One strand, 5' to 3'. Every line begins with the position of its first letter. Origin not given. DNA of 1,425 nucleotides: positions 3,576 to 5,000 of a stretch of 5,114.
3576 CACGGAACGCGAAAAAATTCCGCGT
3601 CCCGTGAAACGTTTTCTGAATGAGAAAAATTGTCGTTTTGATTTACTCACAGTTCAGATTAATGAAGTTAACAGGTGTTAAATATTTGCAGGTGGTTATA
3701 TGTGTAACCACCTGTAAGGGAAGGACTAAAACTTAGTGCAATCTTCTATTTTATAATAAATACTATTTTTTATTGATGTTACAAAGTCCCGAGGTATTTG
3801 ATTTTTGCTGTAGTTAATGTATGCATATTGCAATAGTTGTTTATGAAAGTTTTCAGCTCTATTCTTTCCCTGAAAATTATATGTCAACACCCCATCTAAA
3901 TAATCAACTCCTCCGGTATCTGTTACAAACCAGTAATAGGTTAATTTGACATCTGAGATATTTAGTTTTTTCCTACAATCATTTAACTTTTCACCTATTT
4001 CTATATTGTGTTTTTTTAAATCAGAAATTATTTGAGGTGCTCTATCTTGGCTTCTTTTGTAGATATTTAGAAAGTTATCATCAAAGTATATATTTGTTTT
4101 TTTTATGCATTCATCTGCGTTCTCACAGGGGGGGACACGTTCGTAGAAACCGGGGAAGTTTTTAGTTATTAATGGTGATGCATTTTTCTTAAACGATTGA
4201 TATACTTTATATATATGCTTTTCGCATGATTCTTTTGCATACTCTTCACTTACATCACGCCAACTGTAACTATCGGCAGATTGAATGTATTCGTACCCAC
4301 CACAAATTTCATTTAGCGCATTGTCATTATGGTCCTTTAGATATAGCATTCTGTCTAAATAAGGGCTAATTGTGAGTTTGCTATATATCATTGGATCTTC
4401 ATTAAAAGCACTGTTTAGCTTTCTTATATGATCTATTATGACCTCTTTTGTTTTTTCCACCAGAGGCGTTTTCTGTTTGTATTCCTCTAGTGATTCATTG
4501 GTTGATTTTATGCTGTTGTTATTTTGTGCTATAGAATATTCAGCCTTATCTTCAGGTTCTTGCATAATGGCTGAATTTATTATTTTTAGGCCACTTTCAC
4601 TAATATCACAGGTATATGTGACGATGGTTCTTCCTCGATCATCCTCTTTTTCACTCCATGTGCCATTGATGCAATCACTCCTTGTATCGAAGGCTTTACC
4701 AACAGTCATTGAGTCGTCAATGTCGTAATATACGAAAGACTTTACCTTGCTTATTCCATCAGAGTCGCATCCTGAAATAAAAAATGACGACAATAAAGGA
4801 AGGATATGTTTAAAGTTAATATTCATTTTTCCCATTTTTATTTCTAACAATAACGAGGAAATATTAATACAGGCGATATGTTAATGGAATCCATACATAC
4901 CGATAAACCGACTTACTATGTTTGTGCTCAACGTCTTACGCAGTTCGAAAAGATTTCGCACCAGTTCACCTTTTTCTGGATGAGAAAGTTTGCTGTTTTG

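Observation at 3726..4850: AT-rich, Cys-rich inner-membrane-type lipoprotein of unknown function as the only cargo on a ColE2/MOBQ plasmid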

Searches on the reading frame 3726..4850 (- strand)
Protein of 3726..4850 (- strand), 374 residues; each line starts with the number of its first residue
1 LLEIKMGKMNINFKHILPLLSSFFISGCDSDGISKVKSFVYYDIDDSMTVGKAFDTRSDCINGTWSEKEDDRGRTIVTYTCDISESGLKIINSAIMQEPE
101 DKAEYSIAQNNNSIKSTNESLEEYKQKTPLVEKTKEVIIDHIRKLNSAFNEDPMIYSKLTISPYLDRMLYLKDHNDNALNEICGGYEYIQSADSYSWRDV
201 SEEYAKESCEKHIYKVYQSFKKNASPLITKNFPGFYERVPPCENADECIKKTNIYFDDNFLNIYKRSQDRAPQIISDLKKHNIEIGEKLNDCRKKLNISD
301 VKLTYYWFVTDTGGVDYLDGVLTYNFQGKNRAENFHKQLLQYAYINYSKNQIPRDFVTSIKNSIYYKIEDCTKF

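Call 3: search_protein_families(library=pfam, proteins=[window:3726-4850:-], max_evalue=1)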
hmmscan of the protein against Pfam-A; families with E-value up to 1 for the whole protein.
window:3726-4850:- (374 aa): 1 family
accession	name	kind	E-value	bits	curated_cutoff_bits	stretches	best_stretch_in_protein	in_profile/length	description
PF05055.17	DUF677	-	0.034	13.5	29.1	0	256-303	139-187/336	Protein of unknown function (DUF677)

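Call 8: search_protein_families(library=ncbifam, proteins=[window:3726-4826:-], max_evalue=1)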
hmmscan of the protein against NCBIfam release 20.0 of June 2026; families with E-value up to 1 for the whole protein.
window:3726-4826:- (366 aa): 0 families

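Call 9: search_protein_families(library=padloc, proteins=[window:3726-4826:-], max_evalue=1)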
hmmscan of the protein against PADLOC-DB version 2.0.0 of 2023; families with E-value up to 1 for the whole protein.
window:3726-4826:- (366 aa): 0 families

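Call 10: search_protein_families(library=phrogs, proteins=[window:3726-4826:-], max_evalue=1)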
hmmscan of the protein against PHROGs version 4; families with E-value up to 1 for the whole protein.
window:3726-4826:- (366 aa): 1 family
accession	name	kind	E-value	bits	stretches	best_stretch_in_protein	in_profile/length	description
phrog_1327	-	lysis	0.26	12.1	0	256-287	71-102/158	Rz-like spanin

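Call 11: search_solved_structures(query=window:3726-4826:-, max_evalue=10)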
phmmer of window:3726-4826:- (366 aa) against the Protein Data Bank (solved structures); distinct sequences matched with E-value up to 10: 1.
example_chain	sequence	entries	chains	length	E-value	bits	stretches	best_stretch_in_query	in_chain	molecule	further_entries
2fyz_A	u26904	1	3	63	1.8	11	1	97-137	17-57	Fusion glycoprotein F0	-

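Call 12: find_homologous_proteins(query=window:3726-4826:-, max_evalue=0.001)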
Query window:3726-4826:- (366 aa): 4 proteins with E <= 0.001 among 1657 candidates.
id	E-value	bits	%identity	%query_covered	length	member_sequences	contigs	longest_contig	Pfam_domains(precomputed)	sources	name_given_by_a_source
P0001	1.7e-245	832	100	100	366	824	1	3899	-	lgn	-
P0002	3.3e-192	657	78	100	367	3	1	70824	-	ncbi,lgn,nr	ncbi:hypothetical protein R3I79_003507 [Escherichia coli]|nr:hypothetical protein [Escherichia coli]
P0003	7.2e-104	366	51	99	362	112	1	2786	-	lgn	-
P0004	1.7e-22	98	27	95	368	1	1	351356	-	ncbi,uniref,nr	ncbi:hypothetical protein [Lelliottia wanjuensis]|uniref:hypothetical protein n=1 Tax=Lelliottia wan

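Call 15: find_encoding_contigs(protein=P0004, flank=10000, max_places=4)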
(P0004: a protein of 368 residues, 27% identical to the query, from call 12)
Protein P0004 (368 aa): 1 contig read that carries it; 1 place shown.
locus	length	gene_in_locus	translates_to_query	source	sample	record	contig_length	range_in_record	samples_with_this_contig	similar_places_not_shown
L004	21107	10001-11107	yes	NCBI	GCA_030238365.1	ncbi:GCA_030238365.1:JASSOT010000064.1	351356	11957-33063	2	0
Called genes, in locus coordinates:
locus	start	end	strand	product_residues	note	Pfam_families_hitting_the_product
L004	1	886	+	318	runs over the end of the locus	PF00126:HTH_1, PF03466:LysR_substrate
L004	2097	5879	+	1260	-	PF12951:PATR, PF18883:AC_1, PF03797:Autotransporter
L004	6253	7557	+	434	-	PF13356:Arm-DNA-bind_3, PF00589:Phage_integrase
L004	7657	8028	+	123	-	-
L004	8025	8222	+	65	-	PF12728:HTH_17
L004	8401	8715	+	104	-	-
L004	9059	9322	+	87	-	PF08220:HTH_DeoR (weak), PF08279:HTH_11 (weak)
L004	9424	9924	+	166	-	-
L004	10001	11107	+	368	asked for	-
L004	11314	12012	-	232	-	-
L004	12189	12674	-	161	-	PF05638:T6SS_HCP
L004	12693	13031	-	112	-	PF07377:DUF1493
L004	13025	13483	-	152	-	PF26636:DUF8209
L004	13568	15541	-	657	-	PF20012:GAP1-N1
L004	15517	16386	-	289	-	PF19975:DO-GTPase1, PF19993:DO-GTPase2 (weak)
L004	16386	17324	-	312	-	PF19993:DO-GTPase2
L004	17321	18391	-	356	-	PF19994:GASH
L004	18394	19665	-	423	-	PF00149:Metallophos, PF19976:GAAD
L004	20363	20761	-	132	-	PF25165:DUF7828, PF11682:Zn_ribbon_11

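Call 16: find_encoding_contigs(protein=P0002, flank=10000, max_places=4)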
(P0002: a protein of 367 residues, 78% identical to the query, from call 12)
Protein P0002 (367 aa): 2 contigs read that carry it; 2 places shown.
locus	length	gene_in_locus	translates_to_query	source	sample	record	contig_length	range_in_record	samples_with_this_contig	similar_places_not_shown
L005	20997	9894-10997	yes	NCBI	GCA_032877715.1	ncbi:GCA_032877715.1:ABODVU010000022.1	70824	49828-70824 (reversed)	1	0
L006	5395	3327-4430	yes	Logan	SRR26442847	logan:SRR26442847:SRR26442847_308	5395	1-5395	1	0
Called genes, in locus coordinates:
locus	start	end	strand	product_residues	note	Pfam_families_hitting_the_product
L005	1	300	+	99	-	PF12833:HTH_18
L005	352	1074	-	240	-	PF12833:HTH_18, PF00165:HTH_AraC (weak)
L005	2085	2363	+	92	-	PF12323:HTH_OrfB_IS605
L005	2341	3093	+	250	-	PF01385:OrfB_IS605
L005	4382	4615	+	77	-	PF10829:DUF2554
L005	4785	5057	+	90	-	PF12833:HTH_18, PF00165:HTH_AraC (weak)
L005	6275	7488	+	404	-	PF01527:HTH_Tnp_1, PF13384:HTH_23 (faint), PF13518:HTH_28 (faint), PF13276:HTH_21, PF00665:rve, PF13683:rve_3, PF13333:rve_2 (weak)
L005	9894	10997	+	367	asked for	-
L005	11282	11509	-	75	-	PF05016:ParE_toxin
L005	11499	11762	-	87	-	-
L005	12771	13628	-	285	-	PF02387:IncFII_repA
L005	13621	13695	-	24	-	PF08048:RepA1_leader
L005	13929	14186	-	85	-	PF10723:RepB-RCR_reg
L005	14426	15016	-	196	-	PF10881:DUF2726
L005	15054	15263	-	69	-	PF05321:HHA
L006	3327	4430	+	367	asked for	-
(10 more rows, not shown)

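Call 17: find_encoding_contigs(protein=P0003, flank=10000, max_places=8)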
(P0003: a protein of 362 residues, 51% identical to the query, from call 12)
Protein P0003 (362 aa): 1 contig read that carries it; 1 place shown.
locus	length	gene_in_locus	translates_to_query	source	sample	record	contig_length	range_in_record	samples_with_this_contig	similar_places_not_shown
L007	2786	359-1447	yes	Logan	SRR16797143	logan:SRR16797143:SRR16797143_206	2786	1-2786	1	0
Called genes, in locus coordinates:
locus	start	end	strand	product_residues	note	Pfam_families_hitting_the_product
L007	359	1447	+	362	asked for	-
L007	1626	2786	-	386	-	?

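Call 28: search_protein_representatives(alignment_id=A1)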
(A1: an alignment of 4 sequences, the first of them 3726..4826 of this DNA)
Query: 4 sequences, 366 profile positions. Proteins with E-value up to 0.001 (for the whole library): 320; up to 1e-10: 53; up to 1e-30: 15. The best 150 are listed.
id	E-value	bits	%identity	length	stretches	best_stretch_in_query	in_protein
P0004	2.4e-152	523.6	-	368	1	2-357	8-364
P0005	3.0e-74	266.7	-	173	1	80-254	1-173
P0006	2.9e-65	237.1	-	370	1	7-361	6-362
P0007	4.2e-61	223.5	-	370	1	1-354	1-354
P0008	2.6e-59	217.6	-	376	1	1-362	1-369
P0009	9.2e-51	189.4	-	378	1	9-351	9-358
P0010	4.0e-49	184.0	-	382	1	10-352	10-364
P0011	6.8e-44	166.8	-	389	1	1-361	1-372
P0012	3.1e-38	148.2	-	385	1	12-355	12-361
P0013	1.1e-37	146.4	-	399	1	5-357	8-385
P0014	2.4e-35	138.7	-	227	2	5-86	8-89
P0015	1.7e-33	132.6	-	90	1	106-195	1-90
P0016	9.3e-32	126.9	-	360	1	40-356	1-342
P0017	1.2e-31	126.5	-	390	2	9-88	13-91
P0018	1.3e-31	126.4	-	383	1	12-350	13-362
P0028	5.0e-14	68.6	-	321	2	1-115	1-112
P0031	7.5e-14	68.0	-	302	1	6-187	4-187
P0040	9.6e-12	61.1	-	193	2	9-80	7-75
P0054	4.5e-11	58.9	-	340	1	10-355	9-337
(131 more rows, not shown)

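Call 30: predict_structure(alignment_id=A1)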
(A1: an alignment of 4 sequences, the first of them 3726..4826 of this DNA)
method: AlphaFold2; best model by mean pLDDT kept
length: 366 residues; sequences in the alignment: 4
mean_pLDDT: 77.1   pTM: 0.64
mean pLDDT of the five models: 77.1, 75.5, 75.4, 74.9, 73.8
residues with pLDDT >= 90: 124; 70-90: 136; 50-70: 69; < 50: 37
segments of 3 or more residues with pLDDT < 50: 1-36
pLDDT, mean of each block of 10 residues (from residue 1): 31 29 29 45 65 80 81 85 90 96 97 92 92 94 84 81 61 62 58 78 87 87 81 85 91 91 96 97 93 85 69 87 77 55 67 89 90
secondary structure, 60 per line:
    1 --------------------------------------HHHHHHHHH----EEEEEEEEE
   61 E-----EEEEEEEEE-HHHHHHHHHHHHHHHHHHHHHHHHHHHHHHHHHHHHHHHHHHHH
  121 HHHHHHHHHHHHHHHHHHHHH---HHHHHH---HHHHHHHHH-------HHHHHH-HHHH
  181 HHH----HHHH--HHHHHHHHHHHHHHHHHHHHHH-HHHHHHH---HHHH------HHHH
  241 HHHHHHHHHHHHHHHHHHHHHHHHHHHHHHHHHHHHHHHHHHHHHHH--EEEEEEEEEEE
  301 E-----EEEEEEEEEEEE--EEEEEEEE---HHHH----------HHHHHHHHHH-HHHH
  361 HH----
elements in order: H39-47 E52-61 E67-75 H77-141 H145-150 H154-162 H170-175 H177-183 H188-191 H194-215 H217-223 H227-230 H237-287 E290-301 E307-318 E321-328 H332-335 H346-355 H357-362

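Call 34: fold_search(model_id=the predicted structure, library=pdb)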
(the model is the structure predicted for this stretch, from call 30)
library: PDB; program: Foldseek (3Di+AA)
matches with E <= 10: 356; with E <= 0.001: 0
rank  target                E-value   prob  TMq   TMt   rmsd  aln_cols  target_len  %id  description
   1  1yc9                  5.8e-03  0.38  0.15  0.14  22.0       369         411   10  The crystal structure of the outer membrane protein VceC from the bacterial pathogen Vibrio cholerae at 1.8 resolution (released 2005-03-01)
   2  7zet_A                3.0e-02  0.44  0.20  0.20  29.3       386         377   11  Crystal structure of human Clusterin, crystal form I (released 2023-10-11)
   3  9a72_A                8.1e-02  0.38  0.17  0.20  17.1       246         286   15  Integrative model of YFMS-CHEW by crosslinking MS and deep learning (released 2024-09-18)
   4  9r64_I                8.6e-02  0.15  0.13  0.09  24.1       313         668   14  CPS secretion pathway Wza-Wzc_C1 (Conf 0) (released 2026-03-04)
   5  7zeu_D                9.0e-02  0.28  0.19  0.19  22.6       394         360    8  Crystal structure of human Clusterin, crystal form II (released 2023-10-11)
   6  2ch7_A                1.7e-01  0.25  0.18  0.21  36.1       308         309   14  Crystal structure of the cytoplasmic domain of a bacterial chemoreceptor from Thermotoga maritima (released 2006-04-18)
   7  3d5k_A                2.5e-01  0.10  0.17  0.14  21.2       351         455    7  Crystal structure of the OprM channel in a non-symmetrical space group (released 2009-06-02)
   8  8f7n                  2.6e-01  0.12  0.13  0.13  17.9       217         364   12  Crystal structure of chemoreceptor McpZ ligand sensing domain (released 2023-07-05)
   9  7sb2_B                2.6e-01  0.08  0.12  0.14  27.6       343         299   12  Structure of the periplasmic domain of GldM from Capnocytophaga canimorsus (released 2022-03-23)
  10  1wp1_A                2.9e-01  0.10  0.16  0.14  19.7       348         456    9  Crystal structure of the drug-discharge outer membrane protein, OprM (released 2004-11-02)
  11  5nnv_A                3.2e-01  0.35  0.21  0.30  20.6       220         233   11  Structure of a Bacillus subtilis Smc coiled coil middle fragment (released 2017-06-21)
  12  5c5b_C                3.4e-01  0.06  0.11  0.11  23.5       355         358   12  Crystal Structure of Human APPL BAR-PH Heterodimer (released 2016-06-22)
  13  9f5w_A                4.4e-01  0.13  0.21  0.17  23.2       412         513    9  Human condensin II - M18BP1 complex (released 2025-07-02)
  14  2ch7_B                4.9e-01  0.18  0.18  0.21  26.7       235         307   15  Crystal structure of the cytoplasmic domain of a bacterial chemoreceptor from Thermotoga maritima (released 2006-04-18)
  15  7sb2_A                4.9e-01  0.06  0.12  0.14  28.7       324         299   11  Structure of the periplasmic domain of GldM from Capnocytophaga canimorsus (released 2022-03-23)
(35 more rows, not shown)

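Call 37: search_protein_families(library=pfam, alignment_id=A4, max_evalue=0.001)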
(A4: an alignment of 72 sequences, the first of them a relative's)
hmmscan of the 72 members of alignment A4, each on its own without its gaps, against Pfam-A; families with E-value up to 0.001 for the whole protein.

A. member 1, P0014 (227 aa): 0 families

B. families by the number of members that match (of 72 scanned): 6 families
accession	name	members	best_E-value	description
PF14703.12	PHM7_cyt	1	0.00016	Cytosolic domain of 10TM putative phosphate transporter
PF11828.13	DUF3348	1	0.00027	Protein of unknown function (DUF3348)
PF00521.26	DNA_topoisoIV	1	0.00043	DNA gyrase/topoisomerase IV, subunit A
PF25526.1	LIP-1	1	0.00044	Liprin-alpha-like coiled coil domain 2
PF03938.19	OmpH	1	0.00079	Outer membrane protein (OmpH-like)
PF23305.1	DUF7082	1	0.001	Domain of unknown function (DUF7082)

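Call 42: find_related_loci(query=A5, collection=genome_contigs, flank=8000)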
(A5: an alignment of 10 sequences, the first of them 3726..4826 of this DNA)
Query A5 (366 aa) in genome_contigs; peptide patterns used: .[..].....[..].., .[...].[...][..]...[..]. (x = any residue, [..] = any of these).
57 stretches matched a pattern; 1 encode a relative of the query (tblastn E <= 1e-3); 1 distinct loci.
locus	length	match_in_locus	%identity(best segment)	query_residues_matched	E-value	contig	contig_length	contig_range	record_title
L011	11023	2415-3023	41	5-356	6e-24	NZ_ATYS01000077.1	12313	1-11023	Budvicia aquatica DSM 5075 = ATCC 35567 strain DSM 5075 YWEDRAFT_scaffold_67.68_C, whole genome shotgun sequence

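Call 45: search_protein_families(library=pfam, proteins=[L011:623-1132:+, L011:1697-2158:+, L011:2394-3077:+, L011:3880-6612:-, L011:7861-8268:-, L011:8732-9343:-, L011:9881-10855:+, L004:9424-9924:+, L004:11314-12012:-, L007:1626-2786:-], max_evalue=0.001)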
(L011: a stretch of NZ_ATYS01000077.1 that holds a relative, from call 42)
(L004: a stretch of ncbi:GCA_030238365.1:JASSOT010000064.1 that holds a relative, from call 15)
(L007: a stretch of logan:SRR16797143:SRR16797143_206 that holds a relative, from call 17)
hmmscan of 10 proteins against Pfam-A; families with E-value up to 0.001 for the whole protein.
L011:623-1132:+ (169 aa): 0 families

L011:1697-2158:+ (153 aa): 0 families

L011:2394-3077:+ (227 aa): 0 families

L011:3880-6612:- (910 aa): 3 families
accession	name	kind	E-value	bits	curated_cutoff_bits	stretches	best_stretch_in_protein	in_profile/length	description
PF03797.25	Autotransporter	-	1.6e-43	149.8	26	1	634-888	1-254/255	Autotransporter beta-domain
PF18883.6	AC_1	-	1.1e-26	93.5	27.1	1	418-532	1-113/114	Autochaperone Domain Type 1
PF03212.20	Pertactin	-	4.5e-07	30.3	22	1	421-549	2-119/121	Pertactin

L011:7861-8268:- (135 aa): 2 families
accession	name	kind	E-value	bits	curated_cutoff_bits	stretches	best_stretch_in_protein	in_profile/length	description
PF25165.1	DUF7828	-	3.4e-34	116.8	25.7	1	12-98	1-87/87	Domain of unknown function (DUF7828)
PF11682.14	Zn_ribbon_11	-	1.8e-11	43.9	24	1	105-135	3-33/37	Probable zinc-ribbon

L011:8732-9343:- (203 aa): 2 families
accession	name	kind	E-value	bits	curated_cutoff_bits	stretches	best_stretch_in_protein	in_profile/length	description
PF11726.14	YagK_YfjJ_C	-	1.1e-41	143.1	25.8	1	27-201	2-170/170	YagK/YfjJ C-terminal domain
PF23343.2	REP_ORF2-G2P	-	4.4e-05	24.1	27.8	1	53-118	17-69/99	Replication-associated protein ORF2/G2P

L011:9881-10855:+ (324 aa): 0 families

L004:9424-9924:+ (166 aa): 0 families

L004:11314-12012:- (232 aa): 0 families

L007:1626-2786:- (386 aa): 1 family
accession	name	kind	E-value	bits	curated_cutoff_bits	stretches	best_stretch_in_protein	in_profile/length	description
PF03389.21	MobA_MobL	-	4.7e-15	56.4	26.7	1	25-91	153-219/224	MobA/MobL family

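Call 49: search_dna_similar(query=window:3726-4826:-, collection=plasmids, mode=protein, max_rows=60, max_evalue=0.001)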
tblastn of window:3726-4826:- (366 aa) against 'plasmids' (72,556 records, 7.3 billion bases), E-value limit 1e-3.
Records with a match: 12; places in all: 15; records where one place covers at least 80% of the query: 8.
Best place of each record, by identity: >=99% 1; 95-99% 1; 90-95% 1; <60% 9.
By first word of the organism name: Escherichia 6; Shigella 3; Providencia 1; Klebsiella 1; Halomonas 1.
By predicted mobility (MOB-suite, as given by PLSDB): mobilizable 10; non-mobilizable 2.
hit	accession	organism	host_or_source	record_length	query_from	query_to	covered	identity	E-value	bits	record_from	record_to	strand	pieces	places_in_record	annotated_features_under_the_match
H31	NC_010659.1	Shigella boydii CDC 3083-94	-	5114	1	366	100%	99.2%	0e+0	748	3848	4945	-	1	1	hypothetical protein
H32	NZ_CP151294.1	Shigella sonnei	Homo sapiens,whole organism,stool sample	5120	1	366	100%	98.1%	0e+0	736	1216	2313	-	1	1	hypothetical protein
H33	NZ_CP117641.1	Escherichia albertii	Grus grus,whole organism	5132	1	366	100%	90.3%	0e+0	694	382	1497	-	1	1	hypothetical protein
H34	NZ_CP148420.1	Escherichia coli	-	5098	1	364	99%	51.2%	6e-108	353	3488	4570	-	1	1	hypothetical protein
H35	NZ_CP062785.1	Escherichia coli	Bovine Faeces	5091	1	364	99%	50.9%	9e-108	352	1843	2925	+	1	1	hypothetical protein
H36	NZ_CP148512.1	Escherichia coli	Chicken,single cell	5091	1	364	99%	50.9%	9e-108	352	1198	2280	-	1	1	hypothetical protein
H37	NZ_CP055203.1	Shigella flexneri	Shatin WWTPs_3 WWTPs effluent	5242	1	364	99%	50.9%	1e-107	352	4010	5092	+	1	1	hypothetical protein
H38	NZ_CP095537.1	Escherichia coli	Homo sapiens,blood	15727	1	364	99%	50.9%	2e-107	352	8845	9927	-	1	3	hypothetical protein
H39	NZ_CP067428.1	Escherichia coli O22:H8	Rectal swab of live bovine cattle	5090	1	219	60%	56.3%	2e-71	248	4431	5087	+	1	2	none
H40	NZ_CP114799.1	Providencia sp. 21OH12SH02B-Prov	food,shrimp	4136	7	259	69%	26.8%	1e-8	64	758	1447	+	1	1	hypothetical protein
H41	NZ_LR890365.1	Klebsiella pneumoniae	Homo sapiens,urine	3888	2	192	52%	26.7%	1e-10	70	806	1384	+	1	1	hypothetical protein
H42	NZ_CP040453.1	Halomonas sp. PA16-9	-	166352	4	81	21%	34.1%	9e-5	52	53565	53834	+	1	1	hypothetical protein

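Call 50: search_dna_similar(query=window:3726-4826:-, collection=phages, mode=protein, max_rows=20, max_evalue=0.01)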
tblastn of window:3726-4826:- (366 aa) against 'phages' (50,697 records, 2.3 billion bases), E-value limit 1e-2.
No match.
